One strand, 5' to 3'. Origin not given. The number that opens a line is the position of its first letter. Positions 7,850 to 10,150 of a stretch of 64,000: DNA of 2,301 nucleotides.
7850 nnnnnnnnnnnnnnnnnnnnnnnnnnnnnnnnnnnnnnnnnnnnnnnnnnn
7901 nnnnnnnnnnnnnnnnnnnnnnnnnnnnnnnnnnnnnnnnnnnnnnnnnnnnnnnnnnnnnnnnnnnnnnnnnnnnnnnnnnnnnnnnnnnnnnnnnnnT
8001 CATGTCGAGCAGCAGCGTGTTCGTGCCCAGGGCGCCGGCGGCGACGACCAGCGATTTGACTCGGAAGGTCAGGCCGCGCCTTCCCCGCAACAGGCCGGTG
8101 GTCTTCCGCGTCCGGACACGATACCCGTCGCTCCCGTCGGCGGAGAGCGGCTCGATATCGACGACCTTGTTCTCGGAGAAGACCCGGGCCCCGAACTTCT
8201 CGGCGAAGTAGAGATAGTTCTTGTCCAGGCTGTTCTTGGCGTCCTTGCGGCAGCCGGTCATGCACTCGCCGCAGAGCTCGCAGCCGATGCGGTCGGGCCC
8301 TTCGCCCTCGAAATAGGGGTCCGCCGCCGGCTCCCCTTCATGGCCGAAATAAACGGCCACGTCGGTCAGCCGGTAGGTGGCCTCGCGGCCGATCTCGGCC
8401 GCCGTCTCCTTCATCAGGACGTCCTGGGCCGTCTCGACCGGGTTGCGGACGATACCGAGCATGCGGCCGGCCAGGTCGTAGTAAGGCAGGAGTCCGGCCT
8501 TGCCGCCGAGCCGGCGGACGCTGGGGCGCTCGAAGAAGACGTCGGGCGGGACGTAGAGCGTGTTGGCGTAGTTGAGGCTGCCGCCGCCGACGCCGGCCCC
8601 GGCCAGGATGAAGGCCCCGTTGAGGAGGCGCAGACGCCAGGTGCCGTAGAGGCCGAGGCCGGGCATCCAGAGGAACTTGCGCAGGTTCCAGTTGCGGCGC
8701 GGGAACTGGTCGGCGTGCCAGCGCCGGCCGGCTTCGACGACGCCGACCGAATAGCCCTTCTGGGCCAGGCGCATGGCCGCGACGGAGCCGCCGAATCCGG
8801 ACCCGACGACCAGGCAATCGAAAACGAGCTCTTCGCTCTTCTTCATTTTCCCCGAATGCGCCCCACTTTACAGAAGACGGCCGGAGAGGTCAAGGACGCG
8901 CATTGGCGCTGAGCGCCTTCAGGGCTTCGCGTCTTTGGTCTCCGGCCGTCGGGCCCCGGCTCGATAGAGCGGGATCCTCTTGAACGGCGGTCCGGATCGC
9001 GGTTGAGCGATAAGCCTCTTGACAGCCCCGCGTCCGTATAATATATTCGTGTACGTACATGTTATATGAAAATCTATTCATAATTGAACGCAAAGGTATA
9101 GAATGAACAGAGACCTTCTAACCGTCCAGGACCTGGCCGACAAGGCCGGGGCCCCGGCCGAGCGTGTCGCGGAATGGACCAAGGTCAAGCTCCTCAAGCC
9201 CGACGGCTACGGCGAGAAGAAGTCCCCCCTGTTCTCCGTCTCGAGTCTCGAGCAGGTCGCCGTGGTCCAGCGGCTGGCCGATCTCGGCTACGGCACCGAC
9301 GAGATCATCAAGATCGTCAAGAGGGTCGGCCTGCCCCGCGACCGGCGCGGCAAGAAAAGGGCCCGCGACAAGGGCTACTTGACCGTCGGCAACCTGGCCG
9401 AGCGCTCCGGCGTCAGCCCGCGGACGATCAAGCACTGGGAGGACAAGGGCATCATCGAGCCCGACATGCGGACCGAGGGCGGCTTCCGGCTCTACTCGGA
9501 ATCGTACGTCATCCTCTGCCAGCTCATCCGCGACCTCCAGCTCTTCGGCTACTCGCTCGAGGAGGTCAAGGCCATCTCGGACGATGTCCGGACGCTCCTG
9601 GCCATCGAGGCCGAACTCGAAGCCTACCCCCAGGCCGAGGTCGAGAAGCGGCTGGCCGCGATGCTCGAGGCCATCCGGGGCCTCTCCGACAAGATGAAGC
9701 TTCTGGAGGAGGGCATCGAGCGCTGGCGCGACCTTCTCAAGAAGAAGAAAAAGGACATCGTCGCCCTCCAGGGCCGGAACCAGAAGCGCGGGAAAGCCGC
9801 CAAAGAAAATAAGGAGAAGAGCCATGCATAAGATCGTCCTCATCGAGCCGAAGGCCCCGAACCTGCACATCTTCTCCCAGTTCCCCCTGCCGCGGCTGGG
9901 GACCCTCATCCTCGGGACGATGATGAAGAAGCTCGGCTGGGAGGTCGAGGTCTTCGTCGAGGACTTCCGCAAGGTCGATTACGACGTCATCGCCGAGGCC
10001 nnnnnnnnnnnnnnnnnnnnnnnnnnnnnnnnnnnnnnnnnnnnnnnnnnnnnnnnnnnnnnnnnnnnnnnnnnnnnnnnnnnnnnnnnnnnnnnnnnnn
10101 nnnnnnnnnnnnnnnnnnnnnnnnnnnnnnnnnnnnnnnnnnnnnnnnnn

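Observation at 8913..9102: AT-rich regulatory island with stacked dyad symmetries in front of the MerR-rSAM-ABC operon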

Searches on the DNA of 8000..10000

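Call 5: search_rna_families(source=window, start=8000, end=10000, threshold=evalue, max_evalue=10)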
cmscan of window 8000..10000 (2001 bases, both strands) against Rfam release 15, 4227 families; matches with E-value up to 10: 2.
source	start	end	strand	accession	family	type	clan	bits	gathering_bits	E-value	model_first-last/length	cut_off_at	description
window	9867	9917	-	RF01516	v-snoRNA-1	Gene; snRNA; snoRNA; CD-box;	-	15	75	7.5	1-65/65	no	Human herpesvirus 1 small nucleolar RNA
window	8366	8418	-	RF01149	sR10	Gene; snRNA; snoRNA; CD-box;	-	11.5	45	9.8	1-54/54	no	Small nucleolar RNA sR10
